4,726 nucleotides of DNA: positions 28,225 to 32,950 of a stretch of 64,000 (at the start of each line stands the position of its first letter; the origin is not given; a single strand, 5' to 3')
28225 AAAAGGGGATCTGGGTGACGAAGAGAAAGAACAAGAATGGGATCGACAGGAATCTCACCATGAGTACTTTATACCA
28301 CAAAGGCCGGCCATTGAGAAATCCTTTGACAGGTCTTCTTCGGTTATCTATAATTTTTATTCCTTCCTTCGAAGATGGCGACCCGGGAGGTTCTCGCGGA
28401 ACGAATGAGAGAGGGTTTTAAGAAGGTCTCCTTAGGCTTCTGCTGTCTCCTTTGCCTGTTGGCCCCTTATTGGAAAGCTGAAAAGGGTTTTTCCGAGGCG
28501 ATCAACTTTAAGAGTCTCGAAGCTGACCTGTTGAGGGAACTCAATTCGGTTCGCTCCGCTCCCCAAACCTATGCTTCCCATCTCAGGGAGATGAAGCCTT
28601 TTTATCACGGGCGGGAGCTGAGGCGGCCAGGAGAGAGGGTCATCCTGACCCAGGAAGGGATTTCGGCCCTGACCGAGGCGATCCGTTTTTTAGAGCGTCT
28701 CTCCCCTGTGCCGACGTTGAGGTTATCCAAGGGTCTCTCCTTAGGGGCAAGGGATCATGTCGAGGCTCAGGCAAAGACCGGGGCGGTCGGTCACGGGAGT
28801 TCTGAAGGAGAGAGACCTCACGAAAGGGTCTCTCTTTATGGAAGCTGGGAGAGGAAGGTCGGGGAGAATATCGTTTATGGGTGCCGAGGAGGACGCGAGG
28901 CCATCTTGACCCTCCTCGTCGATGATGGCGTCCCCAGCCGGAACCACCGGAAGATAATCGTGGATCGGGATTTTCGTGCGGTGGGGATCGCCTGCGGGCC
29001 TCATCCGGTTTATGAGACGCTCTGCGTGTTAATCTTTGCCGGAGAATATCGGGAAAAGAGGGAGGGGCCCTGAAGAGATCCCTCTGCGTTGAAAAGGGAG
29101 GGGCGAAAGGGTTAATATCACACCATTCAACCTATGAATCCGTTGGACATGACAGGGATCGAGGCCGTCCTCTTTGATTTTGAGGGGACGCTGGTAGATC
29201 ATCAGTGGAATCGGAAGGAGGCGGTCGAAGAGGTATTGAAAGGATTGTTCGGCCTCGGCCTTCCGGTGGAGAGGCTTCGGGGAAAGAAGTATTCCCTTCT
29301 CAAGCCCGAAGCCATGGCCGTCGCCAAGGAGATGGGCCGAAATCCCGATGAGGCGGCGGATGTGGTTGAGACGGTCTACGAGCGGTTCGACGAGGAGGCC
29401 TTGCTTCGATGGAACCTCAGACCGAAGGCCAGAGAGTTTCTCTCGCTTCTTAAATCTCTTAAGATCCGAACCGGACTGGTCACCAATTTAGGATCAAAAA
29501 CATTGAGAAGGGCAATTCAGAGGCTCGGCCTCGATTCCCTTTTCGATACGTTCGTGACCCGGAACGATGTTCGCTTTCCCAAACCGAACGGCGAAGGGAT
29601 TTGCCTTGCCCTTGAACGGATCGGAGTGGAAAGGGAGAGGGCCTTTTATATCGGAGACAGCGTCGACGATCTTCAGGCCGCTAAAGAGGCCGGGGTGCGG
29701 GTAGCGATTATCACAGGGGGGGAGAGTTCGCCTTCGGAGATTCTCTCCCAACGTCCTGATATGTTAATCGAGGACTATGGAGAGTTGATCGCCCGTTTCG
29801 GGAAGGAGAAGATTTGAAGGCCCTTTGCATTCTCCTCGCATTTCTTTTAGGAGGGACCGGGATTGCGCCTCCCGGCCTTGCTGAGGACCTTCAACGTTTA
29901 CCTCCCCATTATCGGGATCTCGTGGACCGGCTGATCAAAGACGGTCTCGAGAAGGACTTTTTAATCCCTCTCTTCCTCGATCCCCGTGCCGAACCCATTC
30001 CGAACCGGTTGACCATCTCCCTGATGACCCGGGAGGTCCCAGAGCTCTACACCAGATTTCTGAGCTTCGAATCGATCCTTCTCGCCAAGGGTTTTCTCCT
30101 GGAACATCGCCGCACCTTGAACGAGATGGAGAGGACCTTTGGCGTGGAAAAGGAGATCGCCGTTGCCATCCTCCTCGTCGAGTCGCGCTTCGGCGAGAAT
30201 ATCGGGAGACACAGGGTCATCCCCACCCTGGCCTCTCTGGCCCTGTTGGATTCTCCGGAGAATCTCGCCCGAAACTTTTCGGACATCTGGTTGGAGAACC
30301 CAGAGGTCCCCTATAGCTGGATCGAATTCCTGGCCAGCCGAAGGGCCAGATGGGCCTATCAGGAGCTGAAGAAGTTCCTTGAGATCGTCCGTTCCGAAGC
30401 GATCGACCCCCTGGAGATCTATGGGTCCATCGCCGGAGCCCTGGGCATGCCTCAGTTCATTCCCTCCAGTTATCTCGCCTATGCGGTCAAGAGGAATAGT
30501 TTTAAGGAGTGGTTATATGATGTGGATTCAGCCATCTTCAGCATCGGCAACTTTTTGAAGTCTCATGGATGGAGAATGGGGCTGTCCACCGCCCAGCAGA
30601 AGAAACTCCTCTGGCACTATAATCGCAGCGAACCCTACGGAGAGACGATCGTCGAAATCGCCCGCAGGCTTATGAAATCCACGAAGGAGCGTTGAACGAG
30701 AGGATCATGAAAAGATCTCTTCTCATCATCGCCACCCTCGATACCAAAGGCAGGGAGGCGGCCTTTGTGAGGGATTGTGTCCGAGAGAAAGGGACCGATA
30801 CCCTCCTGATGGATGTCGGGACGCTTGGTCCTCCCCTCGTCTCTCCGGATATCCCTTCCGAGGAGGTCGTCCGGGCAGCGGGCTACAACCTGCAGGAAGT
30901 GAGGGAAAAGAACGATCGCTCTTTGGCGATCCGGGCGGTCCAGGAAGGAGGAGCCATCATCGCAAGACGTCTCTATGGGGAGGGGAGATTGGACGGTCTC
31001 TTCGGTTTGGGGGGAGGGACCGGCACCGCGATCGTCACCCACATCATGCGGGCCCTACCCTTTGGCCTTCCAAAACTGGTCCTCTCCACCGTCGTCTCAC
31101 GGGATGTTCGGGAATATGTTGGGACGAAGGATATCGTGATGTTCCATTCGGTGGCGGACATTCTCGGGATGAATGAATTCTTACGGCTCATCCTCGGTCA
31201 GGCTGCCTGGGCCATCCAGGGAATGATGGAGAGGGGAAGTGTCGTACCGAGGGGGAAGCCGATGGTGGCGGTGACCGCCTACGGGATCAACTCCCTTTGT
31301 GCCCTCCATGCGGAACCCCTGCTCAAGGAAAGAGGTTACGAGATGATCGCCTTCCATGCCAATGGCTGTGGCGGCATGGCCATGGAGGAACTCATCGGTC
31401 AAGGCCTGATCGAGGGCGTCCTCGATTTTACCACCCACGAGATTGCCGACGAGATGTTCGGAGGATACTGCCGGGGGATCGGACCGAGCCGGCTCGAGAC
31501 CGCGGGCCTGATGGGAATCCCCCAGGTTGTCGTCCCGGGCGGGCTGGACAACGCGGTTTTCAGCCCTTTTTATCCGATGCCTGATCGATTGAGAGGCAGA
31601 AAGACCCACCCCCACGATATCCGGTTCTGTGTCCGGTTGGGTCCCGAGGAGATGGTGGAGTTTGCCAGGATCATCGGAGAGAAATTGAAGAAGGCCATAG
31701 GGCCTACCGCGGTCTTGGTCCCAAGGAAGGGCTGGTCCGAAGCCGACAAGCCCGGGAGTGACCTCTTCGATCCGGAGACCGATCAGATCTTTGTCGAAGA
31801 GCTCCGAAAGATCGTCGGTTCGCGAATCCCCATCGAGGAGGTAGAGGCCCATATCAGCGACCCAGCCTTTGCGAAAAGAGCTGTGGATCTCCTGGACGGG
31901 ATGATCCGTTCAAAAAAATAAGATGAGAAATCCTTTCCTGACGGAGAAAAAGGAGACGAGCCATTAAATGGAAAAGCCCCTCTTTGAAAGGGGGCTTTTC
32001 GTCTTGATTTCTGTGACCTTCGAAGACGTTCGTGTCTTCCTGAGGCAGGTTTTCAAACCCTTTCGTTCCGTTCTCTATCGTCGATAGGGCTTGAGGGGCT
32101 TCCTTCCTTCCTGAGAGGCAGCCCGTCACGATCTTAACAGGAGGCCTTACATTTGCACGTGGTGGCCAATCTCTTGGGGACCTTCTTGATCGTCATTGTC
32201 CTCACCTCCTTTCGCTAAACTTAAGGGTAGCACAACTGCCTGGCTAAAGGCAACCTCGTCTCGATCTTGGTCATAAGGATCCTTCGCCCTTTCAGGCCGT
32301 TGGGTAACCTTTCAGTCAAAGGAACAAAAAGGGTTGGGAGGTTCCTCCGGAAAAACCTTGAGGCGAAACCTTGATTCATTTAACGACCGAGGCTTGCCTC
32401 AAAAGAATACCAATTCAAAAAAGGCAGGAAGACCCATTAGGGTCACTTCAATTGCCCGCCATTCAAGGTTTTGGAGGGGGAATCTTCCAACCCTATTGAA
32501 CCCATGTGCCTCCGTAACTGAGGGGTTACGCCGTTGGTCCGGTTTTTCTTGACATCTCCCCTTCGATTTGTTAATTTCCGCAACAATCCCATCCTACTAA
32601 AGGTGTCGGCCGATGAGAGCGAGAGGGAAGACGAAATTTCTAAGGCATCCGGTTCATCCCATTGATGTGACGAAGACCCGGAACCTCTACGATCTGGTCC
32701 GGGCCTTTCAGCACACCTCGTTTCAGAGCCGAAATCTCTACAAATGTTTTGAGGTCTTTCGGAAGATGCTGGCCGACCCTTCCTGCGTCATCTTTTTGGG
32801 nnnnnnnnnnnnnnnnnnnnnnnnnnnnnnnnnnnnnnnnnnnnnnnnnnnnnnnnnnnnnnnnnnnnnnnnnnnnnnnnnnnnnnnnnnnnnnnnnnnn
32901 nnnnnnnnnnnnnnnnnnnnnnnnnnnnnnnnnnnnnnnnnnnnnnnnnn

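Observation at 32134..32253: Unannotated 20-aa peptide gene with a basic N-terminus and C-terminal CxCxxxC, in its own transcription unit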

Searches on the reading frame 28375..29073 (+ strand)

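Call 4: search_protein_families(library=ncbifam, proteins=[window:28375-29073:+], max_evalue=1)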
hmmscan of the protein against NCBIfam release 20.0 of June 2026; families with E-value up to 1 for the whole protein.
window:28375-29073:+ (232 aa): 2 families
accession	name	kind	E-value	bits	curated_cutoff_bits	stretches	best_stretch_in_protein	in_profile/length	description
TIGR02909.1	spore_YkwD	subfamily_domain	9.8e-05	22.3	171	1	113-221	22-125/127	uncharacterized protein, YkwD family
NF052539.1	DivAsocLipDalA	equivalog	0.0054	16.6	200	1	99-206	51-153/169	divisome-associated lipoprotein DalA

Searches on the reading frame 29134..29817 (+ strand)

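Call 4: search_protein_families(library=ncbifam, proteins=[window:29134-29817:+], max_evalue=1)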
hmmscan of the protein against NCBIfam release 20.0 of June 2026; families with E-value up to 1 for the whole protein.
window:29134-29817:+ (227 aa): 56 families (the best 25 are shown)
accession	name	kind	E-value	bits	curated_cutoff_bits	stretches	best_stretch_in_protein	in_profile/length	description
TIGR02253.1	CTE7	subfamily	2.4e-23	83.1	169.75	1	9-219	2-221/221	TIGR02253 family HAD-type hydrolase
NF009804.0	PRK13288.1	equivalog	4.4e-22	78.6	218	1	9-222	3-210/215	pyrophosphatase PpaX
NF009695.0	PRK13222.1-2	equivalog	1.1e-20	74.2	225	1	6-220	3-220/226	phosphoglycolate phosphatase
TIGR01449.2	PGP_bact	equivalog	2.9e-20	72.7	180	1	12-218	1-209/213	phosphoglycolate phosphatase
NF009697.0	PRK13222.1-4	equivalog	1.1e-19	70.7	327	1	6-224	4-224/232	phosphoglycolate phosphatase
TIGR02252.1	DREG-2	subfamily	1.3e-16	61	155.2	1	70-189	83-200/203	HAD hydrolase, REG-2-like, family IA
TIGR01454.1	AHBA_synth_RP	hypoth_equivalog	1.5e-16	60.7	246.65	1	12-220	1-201/205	AHBA synthesis associated protein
NF009694.0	PRK13222.1-1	equivalog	2.1e-16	60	415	2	72-223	88-240/252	phosphoglycolate phosphatase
NF009698.0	PRK13223.1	equivalog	1.2e-14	54.2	466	1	11-220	15-227/272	phosphoglycolate phosphatase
TIGR02254.1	YjjG_YfnB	equivalog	1.3e-14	54.2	159.9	1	65-202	73-206/223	YjjG family noncanonical pyrimidine nucleotidase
TIGR02009.1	PGMB-YQAB-SF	subfamily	2.6e-13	50.6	153.35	1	9-190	1-183/186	beta-phosphoglucomutase family hydrolase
NF009696.0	PRK13222.1-3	equivalog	9.3e-13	48.4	359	1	9-201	3-194/223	N-acetylmuramic acid 6-phosphate phosphatase MupP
TIGR03351.1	PhnX-like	hypoth_equivalog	1.3e-12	48.1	218.9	1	9-219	1-216/220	phosphonatase-like hydrolase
TIGR01428.1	HAD_type_II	equivalog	1.4e-12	48.1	125.4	1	88-193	85-190/197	haloacid dehalogenase type II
NF053830.1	RUBPPhHalo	equivalog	1.6e-12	47.5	330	1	70-219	83-231/234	ribulose-1,5-bisphosphate 5-phosphatase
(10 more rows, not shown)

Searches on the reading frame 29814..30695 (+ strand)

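Call 4: search_protein_families(library=ncbifam, proteins=[window:29814-30695:+], max_evalue=1)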
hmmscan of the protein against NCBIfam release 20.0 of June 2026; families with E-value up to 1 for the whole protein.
window:29814-30695:+ (293 aa): 3 families
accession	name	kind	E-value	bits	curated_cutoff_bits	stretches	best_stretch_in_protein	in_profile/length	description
TIGR02282.1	MltB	equivalog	1.1e-35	123.3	281.4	1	77-259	47-203/290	lytic murein transglycosylase B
NF008029.0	PRK10760.1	equivalog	2.8e-29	102.2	449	2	171-258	180-268/359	lytic murein transglycosylase B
TIGR02283.1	MltB_2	subfamily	2.8e-26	92.4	248.45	2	174-258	121-207/300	lytic murein transglycosylase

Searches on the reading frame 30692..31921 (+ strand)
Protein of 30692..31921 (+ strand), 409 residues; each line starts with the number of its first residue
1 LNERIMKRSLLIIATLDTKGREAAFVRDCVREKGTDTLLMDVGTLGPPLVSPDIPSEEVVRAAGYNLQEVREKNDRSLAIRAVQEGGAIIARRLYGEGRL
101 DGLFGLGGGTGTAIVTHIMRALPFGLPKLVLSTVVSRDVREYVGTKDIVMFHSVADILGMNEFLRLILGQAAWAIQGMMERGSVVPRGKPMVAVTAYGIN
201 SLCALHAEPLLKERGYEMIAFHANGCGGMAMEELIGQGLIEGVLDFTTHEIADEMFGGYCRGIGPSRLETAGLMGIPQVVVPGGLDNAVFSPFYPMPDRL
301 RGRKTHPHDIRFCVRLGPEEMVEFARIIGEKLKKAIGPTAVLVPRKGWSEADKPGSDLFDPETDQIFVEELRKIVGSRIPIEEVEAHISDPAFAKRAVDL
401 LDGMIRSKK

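Call 4: search_protein_families(library=ncbifam, proteins=[window:30692-31921:+], max_evalue=1)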
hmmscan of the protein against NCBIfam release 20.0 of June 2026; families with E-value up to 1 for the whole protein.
window:30692-31921:+ (409 aa): 4 families
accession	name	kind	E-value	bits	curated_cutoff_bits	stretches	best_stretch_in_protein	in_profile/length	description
NF002674.0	PRK02399.1-2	subfamily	1e-130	436.2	335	1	7-408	2-404/410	hypothetical protein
NF002676.0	PRK02399.1-4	equivalog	5.1e-106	355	556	1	7-403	4-402/415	hypothetical protein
NF002673.0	PRK02399.1-1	equivalog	1.2e-84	284.6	520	1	7-406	2-400/404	hypothetical protein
NF002675.0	PRK02399.1-3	equivalog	2.5e-76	257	648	1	10-399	4-390/398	hypothetical protein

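Call 11: find_encoding_contigs(protein=window:30692-31921:+, flank=4000, max_places=10)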
Protein window:30692-31921:+ (409 aa): no gene with exactly this product is on record in the collection.

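Call 61: find_homologous_proteins(query=window:30692-31921:+, max_evalue=1e-100)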
Query window:30692-31921:+ (409 aa): 885 proteins with E <= 1e-100 among 8000 candidates; the best 120 are listed.
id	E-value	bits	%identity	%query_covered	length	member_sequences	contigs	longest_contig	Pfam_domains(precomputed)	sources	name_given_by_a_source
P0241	6.8e-263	890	99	99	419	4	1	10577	PF23189.2,PF06792.18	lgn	-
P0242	1.8e-232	790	85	99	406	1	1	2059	PF23189.2,PF06792.18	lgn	-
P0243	2.2e-232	789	85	99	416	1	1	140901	PF23189.2,PF06792.18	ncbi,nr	ncbi:MAG: Tm-1-like ATP-binding domain-containing protein [Desulfobacterota bacterium]|nr:Tm-1-like 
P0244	1.1e-231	787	85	99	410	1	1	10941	PF23189.2,PF06792.18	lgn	-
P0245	3.8e-231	785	85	99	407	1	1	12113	PF23189.2,PF06792.18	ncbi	-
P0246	1.3e-230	784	85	99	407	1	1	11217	PF23189.2,PF06792.18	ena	-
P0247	1.9e-228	776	84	99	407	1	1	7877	PF23189.2,PF06792.18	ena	-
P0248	4.6e-228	775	84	99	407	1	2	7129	PF23189.2,PF06792.18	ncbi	-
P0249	5.2e-228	775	84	99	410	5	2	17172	PF23189.2,PF06792.18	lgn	-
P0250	8.0e-228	774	83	99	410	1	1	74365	PF23189.2,PF06792.18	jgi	jgi:uncharacterized protein (UPF0261 family)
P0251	2.1e-227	773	84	99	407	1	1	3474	PF23189.2,PF06792.18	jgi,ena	-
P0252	6.4e-227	771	83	99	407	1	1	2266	PF23189.2,PF06792.18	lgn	-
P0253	2.5e-226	769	82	99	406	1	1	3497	PF23189.2,PF06792.18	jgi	-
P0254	1.2e-224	764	81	99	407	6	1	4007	PF23189.2,PF06792.18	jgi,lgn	-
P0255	3.4e-224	762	82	99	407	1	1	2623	PF23189.2,PF06792.18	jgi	jgi:uncharacterized protein (UPF0261 family)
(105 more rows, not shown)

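Call 62: find_encoding_contigs(protein=P0241, flank=6000, max_places=4)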
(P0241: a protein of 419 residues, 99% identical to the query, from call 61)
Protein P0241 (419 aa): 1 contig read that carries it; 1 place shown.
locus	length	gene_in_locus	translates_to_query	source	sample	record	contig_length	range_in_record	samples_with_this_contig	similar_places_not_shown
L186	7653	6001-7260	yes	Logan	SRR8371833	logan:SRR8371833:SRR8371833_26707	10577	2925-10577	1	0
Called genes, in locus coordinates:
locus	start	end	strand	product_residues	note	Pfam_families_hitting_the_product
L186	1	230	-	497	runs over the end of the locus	PF10150:RNase_E_G, PF20833:RNase_E_G_Thio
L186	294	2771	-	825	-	PF19864:Radical_SAM_N2, PF04055:Radical_SAM, PF10105:DUF2344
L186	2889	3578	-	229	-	PF11249:DUF3047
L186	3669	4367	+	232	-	PF00188:CAP (weak)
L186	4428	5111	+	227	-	PF00702:Hydrolase, PF12710:HAD, PF13344:Hydrolase_6 (faint), PF13419:HAD_2, PF13242:Hydrolase_like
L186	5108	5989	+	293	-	PF13406:SLT_2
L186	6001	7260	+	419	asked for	PF06792:UPF0261, PF23189:UPF0261_C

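Call 63: find_encoding_contigs(protein=P0243, flank=6000, max_places=2)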
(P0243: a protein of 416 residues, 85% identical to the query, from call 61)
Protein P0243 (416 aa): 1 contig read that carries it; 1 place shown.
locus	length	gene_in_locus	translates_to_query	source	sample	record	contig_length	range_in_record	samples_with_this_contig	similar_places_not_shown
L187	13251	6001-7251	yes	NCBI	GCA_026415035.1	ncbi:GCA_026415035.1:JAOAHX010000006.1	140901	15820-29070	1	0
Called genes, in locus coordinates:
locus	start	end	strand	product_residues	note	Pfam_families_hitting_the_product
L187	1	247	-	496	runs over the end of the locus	PF10150:RNase_E_G, PF20833:RNase_E_G_Thio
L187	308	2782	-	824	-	PF19864:Radical_SAM_N2, PF04055:Radical_SAM, PF10105:DUF2344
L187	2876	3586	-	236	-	PF11249:DUF3047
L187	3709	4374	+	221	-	PF00188:CAP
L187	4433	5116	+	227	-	PF00702:Hydrolase, PF12710:HAD, PF13419:HAD_2, PF13242:Hydrolase_like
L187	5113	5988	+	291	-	PF13406:SLT_2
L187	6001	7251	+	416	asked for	PF06792:UPF0261, PF23189:UPF0261_C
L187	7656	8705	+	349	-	PF01916:DS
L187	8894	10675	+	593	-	PF00493:MCM (weak), PF00004:AAA, PF07724:AAA_2, PF10431:ClpB_D2-small (weak)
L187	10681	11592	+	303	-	PF00226:DnaJ, PF01556:DnaJ_C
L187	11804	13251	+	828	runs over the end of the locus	PF20437:LonC_helical, PF13654:AAA_32, PF20436:LonB_AAA-LID, PF05362:Lon_C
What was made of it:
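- Checked: It lies next to RNase G in relatives (calls 62, 63) and is unrelated to the peptide.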

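Call 64: find_encoding_contigs(protein=P0250, flank=6000, max_places=2)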
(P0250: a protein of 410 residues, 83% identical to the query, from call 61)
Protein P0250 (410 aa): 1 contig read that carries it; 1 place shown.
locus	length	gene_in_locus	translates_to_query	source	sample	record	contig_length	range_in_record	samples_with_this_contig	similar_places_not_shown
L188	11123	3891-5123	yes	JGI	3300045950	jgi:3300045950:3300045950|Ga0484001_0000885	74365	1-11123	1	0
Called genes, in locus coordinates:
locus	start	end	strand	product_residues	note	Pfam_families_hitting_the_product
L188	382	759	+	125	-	-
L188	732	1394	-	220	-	PF11249:DUF3047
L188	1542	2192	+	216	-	PF00188:CAP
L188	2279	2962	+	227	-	PF00702:Hydrolase, PF12710:HAD (weak), PF13419:HAD_2, PF13242:Hydrolase_like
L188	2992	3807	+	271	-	PF13406:SLT_2, PF01464:SLT (faint)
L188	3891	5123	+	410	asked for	PF06792:UPF0261, PF23189:UPF0261_C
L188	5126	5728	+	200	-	PF00210:Ferritin, PF02915:Rubrerythrin, PF23458:DUF7130 (weak), PF21349:RUBY_RBDX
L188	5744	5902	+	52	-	PF01946:Thi4 (weak), PF01494:FAD_binding_3 (weak), PF07992:Pyr_redox_2 (weak), PF00890:FAD_binding_2 (weak), PF01266:DAO, PF12831:FAD_oxidored (weak), PF13450:NAD_binding_8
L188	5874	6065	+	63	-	-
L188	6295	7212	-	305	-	PF02655:ATP-grasp_3 (faint)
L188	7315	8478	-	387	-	PF04055:Radical_SAM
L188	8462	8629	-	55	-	-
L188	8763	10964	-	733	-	PF00141:peroxidase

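Call 69: list_cluster_members(proteins=[P0243, P0014, P0015, P0022, P0037, P0039, P0054, P0071, P0076, P0078])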
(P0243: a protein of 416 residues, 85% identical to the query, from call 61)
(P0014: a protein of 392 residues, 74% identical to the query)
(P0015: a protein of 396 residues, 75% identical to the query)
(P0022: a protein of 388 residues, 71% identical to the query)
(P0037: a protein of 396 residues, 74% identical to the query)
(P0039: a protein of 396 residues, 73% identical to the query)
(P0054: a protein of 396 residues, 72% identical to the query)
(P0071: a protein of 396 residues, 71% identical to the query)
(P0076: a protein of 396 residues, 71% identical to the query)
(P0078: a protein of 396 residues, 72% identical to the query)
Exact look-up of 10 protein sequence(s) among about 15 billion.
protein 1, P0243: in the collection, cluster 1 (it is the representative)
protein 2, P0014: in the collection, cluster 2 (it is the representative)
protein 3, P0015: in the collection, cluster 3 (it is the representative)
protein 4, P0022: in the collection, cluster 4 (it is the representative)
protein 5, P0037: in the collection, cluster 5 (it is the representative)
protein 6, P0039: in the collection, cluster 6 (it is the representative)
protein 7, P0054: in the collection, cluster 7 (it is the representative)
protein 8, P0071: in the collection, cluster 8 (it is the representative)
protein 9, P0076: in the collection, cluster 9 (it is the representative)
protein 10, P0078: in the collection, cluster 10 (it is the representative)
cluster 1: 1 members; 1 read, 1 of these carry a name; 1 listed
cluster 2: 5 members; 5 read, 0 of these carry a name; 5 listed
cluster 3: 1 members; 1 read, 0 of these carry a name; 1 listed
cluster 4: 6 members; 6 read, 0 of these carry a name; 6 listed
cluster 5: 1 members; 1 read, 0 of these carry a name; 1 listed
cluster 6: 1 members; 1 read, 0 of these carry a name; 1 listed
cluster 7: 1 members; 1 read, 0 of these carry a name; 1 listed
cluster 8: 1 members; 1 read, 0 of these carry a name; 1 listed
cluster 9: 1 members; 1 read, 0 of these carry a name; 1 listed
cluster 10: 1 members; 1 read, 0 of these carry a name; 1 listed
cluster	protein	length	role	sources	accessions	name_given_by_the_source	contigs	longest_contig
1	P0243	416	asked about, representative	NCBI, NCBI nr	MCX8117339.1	MAG: Tm-1-like ATP-binding domain-containing protein [Desulfobacterota bacterium] | Tm-1-like ATP-binding domain-containing protein [Thermodesulfobacteriota bacterium]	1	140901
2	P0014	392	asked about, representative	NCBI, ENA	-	-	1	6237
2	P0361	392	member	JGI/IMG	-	-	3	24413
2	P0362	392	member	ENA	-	-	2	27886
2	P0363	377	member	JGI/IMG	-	-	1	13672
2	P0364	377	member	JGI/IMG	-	-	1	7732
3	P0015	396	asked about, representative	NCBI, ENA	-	-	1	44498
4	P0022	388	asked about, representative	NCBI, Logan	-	-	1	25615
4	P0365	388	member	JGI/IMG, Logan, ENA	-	-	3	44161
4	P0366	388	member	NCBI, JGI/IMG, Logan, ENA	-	-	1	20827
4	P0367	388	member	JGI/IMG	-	-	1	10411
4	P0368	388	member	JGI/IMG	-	-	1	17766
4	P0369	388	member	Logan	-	-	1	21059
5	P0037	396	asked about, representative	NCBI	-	-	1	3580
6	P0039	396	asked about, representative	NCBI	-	-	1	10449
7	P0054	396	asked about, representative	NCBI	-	-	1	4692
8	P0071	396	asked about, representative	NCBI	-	-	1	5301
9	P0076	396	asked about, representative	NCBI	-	-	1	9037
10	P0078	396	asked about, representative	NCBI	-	-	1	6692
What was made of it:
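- Tried and rejected: The collection holds no accessions for the radical SAM proteins (call 69).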

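Call 70: find_encoding_contigs(protein=P0245, flank=6000, max_places=3)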
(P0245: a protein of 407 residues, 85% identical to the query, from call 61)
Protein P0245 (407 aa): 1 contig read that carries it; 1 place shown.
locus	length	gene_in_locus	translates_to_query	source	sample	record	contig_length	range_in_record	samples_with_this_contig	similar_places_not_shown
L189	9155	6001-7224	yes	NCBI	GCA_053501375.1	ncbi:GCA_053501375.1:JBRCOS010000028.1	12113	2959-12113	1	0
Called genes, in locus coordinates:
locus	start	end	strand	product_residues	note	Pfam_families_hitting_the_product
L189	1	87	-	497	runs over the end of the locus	PF10150:RNase_E_G, PF20833:RNase_E_G_Thio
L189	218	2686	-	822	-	PF19864:Radical_SAM_N2, PF04055:Radical_SAM, PF10105:DUF2344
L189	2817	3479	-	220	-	PF11249:DUF3047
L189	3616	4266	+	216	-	PF00188:CAP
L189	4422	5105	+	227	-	PF00702:Hydrolase, PF12710:HAD (weak), PF13344:Hydrolase_6 (faint), PF13419:HAD_2, PF13242:Hydrolase_like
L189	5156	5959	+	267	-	PF13406:SLT_2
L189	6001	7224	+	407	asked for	PF06792:UPF0261, PF23189:UPF0261_C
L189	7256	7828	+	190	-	PF00210:Ferritin, PF02915:Rubrerythrin, PF23458:DUF7130 (weak), PF21349:RUBY_RBDX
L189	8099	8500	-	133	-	PF22636:FlK, PF03061:4HBT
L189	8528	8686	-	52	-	-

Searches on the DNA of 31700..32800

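Call 5: search_rna_families(source=window, start=31700, end=32800, threshold=evalue, max_evalue=10)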
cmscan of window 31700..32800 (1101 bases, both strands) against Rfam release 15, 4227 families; matches with E-value up to 10: 4.
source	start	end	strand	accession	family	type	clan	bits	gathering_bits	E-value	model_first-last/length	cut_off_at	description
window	31864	32001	+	RF04180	BTnc231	Gene; sRNA;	-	21.5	80.4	0.081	1-154/154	no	Bacteroides sRNA BTnc231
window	31965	32029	-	RF00506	Thr_leader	Cis-reg; leader;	-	15.7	55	5.5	1-118/118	no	Threonine operon leader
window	32092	32156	+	RF00489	ctRNA_p42d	Gene; antisense;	-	15.2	50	5.9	1-46/46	no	ctRNA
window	32701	32782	+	RF01768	flavi_FSE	Cis-reg; frameshift_element;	-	12.2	43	8.6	1-62/62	no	ribosomal frameshift site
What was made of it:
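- On Amino-acid operon leader peptides (attenuators): The Rfam Thr_leader hit scores 15.7 bits against 55 and lies on the terminator (call 5).
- No Rfam family matches (call 5).
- Tried and rejected: An Rfam search of 31700-32800 at E<=10 gave only sub-threshold chance hits (call 5).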
